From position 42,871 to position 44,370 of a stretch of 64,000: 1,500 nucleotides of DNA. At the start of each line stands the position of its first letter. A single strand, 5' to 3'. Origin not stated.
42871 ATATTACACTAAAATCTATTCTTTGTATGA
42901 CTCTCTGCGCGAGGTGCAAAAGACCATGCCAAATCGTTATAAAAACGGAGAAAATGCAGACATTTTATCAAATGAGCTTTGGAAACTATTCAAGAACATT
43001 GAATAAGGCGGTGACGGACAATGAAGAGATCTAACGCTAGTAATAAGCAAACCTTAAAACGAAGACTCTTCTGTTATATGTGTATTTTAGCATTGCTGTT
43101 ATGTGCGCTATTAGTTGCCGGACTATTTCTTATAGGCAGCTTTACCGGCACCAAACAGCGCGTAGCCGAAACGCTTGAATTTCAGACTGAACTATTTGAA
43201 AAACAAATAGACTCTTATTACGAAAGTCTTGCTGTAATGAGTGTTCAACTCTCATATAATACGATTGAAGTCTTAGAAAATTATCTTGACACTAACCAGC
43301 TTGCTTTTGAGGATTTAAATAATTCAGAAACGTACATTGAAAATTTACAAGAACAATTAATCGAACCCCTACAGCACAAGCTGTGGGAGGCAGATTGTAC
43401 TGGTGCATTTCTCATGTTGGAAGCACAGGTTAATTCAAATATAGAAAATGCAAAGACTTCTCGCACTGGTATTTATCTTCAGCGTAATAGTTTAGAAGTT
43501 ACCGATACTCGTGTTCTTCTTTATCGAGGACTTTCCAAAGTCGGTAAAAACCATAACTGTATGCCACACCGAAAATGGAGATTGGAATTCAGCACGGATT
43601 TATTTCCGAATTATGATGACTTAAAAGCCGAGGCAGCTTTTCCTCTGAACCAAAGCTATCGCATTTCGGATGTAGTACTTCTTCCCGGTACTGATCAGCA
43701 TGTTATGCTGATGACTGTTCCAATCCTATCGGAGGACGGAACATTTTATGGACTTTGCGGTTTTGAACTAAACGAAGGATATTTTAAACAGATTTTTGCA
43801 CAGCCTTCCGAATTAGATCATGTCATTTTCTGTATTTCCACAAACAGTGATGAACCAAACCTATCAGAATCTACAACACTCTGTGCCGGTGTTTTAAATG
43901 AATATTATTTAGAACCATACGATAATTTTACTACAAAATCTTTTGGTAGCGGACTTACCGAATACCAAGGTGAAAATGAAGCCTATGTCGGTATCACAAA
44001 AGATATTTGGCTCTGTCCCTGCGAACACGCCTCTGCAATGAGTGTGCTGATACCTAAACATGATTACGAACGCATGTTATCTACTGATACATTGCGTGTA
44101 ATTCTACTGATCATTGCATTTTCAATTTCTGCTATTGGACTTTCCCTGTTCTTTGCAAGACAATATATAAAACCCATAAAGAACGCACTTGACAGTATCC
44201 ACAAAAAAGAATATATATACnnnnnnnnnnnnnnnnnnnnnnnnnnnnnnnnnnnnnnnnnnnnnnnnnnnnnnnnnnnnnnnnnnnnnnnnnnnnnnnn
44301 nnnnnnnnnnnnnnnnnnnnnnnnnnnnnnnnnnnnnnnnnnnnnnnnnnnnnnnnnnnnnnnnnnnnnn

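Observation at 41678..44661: Transporter-less solute-binding lipoprotein paired with a membrane-spanning LuxR-HTH regulator: candidate one-component transmembrane sensing module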

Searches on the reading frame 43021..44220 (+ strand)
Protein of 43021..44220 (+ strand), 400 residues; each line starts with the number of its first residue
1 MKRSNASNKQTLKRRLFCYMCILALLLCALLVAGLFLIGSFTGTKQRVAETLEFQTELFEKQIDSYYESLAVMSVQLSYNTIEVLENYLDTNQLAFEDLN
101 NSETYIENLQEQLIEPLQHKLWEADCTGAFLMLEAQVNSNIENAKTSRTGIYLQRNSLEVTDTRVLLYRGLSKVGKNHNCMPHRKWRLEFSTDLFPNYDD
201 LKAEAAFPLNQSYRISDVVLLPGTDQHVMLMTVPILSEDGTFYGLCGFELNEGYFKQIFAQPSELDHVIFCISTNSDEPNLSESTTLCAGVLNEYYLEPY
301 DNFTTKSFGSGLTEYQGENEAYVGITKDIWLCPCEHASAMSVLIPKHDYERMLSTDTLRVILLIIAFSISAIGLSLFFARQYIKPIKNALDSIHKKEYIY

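Call 92: search_protein_representatives(protein=window:43021-44220:+)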
Query: 400 residues. Proteins with E-value up to 0.001 (for the whole library): 614; up to 1e-10: 437; up to 1e-30: 138. The best 150 are listed.
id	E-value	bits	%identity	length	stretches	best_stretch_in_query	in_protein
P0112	1.8e-123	428.7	47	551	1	6-398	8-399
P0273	1.2e-100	353.5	41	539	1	7-395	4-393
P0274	1.4e-96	340.2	40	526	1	7-393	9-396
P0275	1.3e-94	333.7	38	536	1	8-398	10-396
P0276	2.1e-93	329.8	40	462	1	8-393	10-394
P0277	9.9e-93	327.5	38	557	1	7-394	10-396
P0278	1.1e-92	327.4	41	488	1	12-393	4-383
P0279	1.9e-89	316.7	37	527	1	7-396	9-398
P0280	3.9e-88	312.4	39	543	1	8-395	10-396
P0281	5.9e-88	311.8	40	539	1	12-393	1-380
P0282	1.4e-84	300.6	41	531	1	9-395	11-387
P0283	4.6e-84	299.0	38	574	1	9-395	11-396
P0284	5.4e-84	298.8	35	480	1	20-395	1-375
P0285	1.1e-83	297.8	38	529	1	6-394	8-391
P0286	1.7e-81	290.5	36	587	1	10-395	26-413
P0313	4.6e-61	223.3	32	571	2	15-308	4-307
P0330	6.4e-51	189.9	28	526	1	4-398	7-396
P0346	4.3e-43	164.1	26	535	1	10-395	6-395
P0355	1.3e-40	156.0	25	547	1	12-393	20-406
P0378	4.7e-35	137.7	25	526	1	3-393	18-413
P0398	1.2e-31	126.4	25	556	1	18-391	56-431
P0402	4.0e-31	124.8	24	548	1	12-391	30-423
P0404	6.1e-31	124.1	25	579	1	11-393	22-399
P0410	1.3e-30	123.1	24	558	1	9-392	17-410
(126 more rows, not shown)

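Call 93: search_protein_families(library=pfam, proteins=[P0346, P0355, P0378, P0402, P0410, P0398, P0404, P0330, P0313, P0286], max_evalue=0.001)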
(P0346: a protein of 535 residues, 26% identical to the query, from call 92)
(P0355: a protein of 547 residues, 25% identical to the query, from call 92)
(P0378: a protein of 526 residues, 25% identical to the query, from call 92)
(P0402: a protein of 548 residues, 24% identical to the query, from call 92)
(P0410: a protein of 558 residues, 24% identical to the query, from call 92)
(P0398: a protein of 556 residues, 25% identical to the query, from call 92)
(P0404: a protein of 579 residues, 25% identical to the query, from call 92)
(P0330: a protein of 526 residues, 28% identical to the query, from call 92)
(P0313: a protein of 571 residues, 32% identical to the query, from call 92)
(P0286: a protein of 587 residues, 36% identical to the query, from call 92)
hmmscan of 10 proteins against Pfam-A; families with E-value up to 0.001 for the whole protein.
P0346 (535 aa): 2 families
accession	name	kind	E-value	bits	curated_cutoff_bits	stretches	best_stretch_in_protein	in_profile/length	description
PF00196.25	GerE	-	2.9e-15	56.1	23.5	1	465-519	2-56/57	Bacterial regulatory proteins, luxR family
PF08281.18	Sigma70_r4_2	-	5.7e-05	23.1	25.7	0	463-500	8-46/54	Sigma-70, region 4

P0355 (547 aa): 1 family
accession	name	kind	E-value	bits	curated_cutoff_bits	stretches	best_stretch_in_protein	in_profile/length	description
PF00196.25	GerE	-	5.5e-05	23.2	23.5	1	480-525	8-53/57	Bacterial regulatory proteins, luxR family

P0378 (526 aa): 3 families
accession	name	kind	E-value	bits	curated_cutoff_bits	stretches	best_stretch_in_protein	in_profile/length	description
PF00196.25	GerE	-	1.2e-12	47.7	23.5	1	462-515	2-55/57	Bacterial regulatory proteins, luxR family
PF08281.18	Sigma70_r4_2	-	2.1e-10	40.5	25.7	1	460-505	8-54/54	Sigma-70, region 4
PF04545.22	Sigma70_r4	-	0.00085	19.2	24.1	0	461-505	3-48/50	Sigma-70, region 4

P0402 (548 aa): 3 families
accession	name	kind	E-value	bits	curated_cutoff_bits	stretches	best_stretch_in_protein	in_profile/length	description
PF00196.25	GerE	-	1.5e-14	53.8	23.5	1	482-536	2-56/57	Bacterial regulatory proteins, luxR family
PF08281.18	Sigma70_r4_2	-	8.3e-08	32.2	25.7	1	480-525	8-54/54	Sigma-70, region 4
PF04545.22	Sigma70_r4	-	0.00041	20.2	24.1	1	480-525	2-48/50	Sigma-70, region 4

P0410 (558 aa): 1 family
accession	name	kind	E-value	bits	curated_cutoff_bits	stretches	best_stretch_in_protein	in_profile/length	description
PF00196.25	GerE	-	6.5e-09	35.7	23.5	1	463-517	2-56/57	Bacterial regulatory proteins, luxR family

P0398 (556 aa): 0 families

P0404 (579 aa): 1 family
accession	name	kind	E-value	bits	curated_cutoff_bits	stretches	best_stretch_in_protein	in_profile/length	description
PF00196.25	GerE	-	3.1e-11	43.2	23.5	1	514-569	2-57/57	Bacterial regulatory proteins, luxR family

P0330 (526 aa): 1 family
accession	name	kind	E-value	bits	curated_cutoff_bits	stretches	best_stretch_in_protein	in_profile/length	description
PF00196.25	GerE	-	1.5e-16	60.2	23.5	1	462-516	2-56/57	Bacterial regulatory proteins, luxR family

P0313 (571 aa): 2 families
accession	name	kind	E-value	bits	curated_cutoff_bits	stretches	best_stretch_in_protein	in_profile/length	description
PF00196.25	GerE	-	9.4e-12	44.8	23.5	1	505-559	1-55/57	Bacterial regulatory proteins, luxR family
PF08281.18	Sigma70_r4_2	-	7.5e-06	25.9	25.7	1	503-541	7-46/54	Sigma-70, region 4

P0286 (587 aa): 3 families
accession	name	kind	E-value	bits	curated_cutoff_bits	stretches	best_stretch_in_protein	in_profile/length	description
PF00196.25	GerE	-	1.6e-12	47.3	23.5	1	518-573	2-57/57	Bacterial regulatory proteins, luxR family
PF08281.18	Sigma70_r4_2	-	3.3e-07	30.3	25.7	1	511-553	3-46/54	Sigma-70, region 4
PF13936.12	HTH_38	-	0.00096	19.3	27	0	519-551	5-38/44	Helix-turn-helix domain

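Call 94: find_encoding_contigs(protein=P0402, flank=6000, max_places=3)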
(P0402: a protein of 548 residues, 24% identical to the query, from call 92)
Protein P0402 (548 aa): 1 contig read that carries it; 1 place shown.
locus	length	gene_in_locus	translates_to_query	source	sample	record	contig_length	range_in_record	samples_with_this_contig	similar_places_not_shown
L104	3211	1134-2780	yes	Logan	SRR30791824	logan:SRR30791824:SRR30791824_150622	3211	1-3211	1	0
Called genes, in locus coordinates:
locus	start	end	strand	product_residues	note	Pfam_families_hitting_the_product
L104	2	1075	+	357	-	?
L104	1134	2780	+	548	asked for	PF08281:Sigma70_r4_2, PF00196:GerE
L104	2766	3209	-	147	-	?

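Call 95: find_encoding_contigs(protein=P0346, flank=6000, max_places=3)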
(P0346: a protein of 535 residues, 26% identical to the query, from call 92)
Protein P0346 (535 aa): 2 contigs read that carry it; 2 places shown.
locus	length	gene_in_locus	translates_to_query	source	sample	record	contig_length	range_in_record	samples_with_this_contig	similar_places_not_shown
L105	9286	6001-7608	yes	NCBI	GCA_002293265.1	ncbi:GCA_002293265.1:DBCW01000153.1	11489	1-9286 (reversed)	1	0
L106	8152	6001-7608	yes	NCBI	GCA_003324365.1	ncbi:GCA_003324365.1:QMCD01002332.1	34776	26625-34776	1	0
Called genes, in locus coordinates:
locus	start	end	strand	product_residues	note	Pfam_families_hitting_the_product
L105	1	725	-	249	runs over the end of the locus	-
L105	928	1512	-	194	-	-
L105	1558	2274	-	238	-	PF12773:DZR, PF18912:DZR_2 (faint), PF24460:DUF7575 (faint), PF24463:DUF7577 (faint), PF02150:Zn_ribbon_RPB9 (weak), PF12773:DZR, PF13240:Zn_Ribbon_1 (weak), PF13248:Zn_ribbon_3 (weak)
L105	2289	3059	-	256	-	PF12773:DZR, PF13240:Zn_Ribbon_1 (weak), PF13248:Zn_ribbon_3 (weak), PF24463:DUF7577 (weak)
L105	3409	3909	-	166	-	PF12773:DZR, PF13240:Zn_Ribbon_1 (weak), PF13248:Zn_ribbon_3 (faint)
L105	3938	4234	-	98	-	-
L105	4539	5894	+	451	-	PF13416:SBP_bac_8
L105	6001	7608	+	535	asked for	PF00196:GerE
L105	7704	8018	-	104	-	-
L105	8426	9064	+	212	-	-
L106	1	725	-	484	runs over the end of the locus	-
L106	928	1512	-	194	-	-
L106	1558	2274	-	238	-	PF12773:DZR, PF18912:DZR_2 (faint), PF24460:DUF7575 (faint), PF24463:DUF7577 (faint), PF02150:Zn_ribbon_RPB9 (weak), PF12773:DZR, PF13240:Zn_Ribbon_1 (weak), PF13248:Zn_ribbon_3 (weak)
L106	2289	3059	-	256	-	PF12773:DZR, PF13240:Zn_Ribbon_1 (weak), PF13248:Zn_ribbon_3 (weak), PF24463:DUF7577 (weak)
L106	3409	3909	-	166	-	PF12773:DZR, PF13240:Zn_Ribbon_1 (weak), PF13248:Zn_ribbon_3 (faint)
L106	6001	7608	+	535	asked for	PF00196:GerE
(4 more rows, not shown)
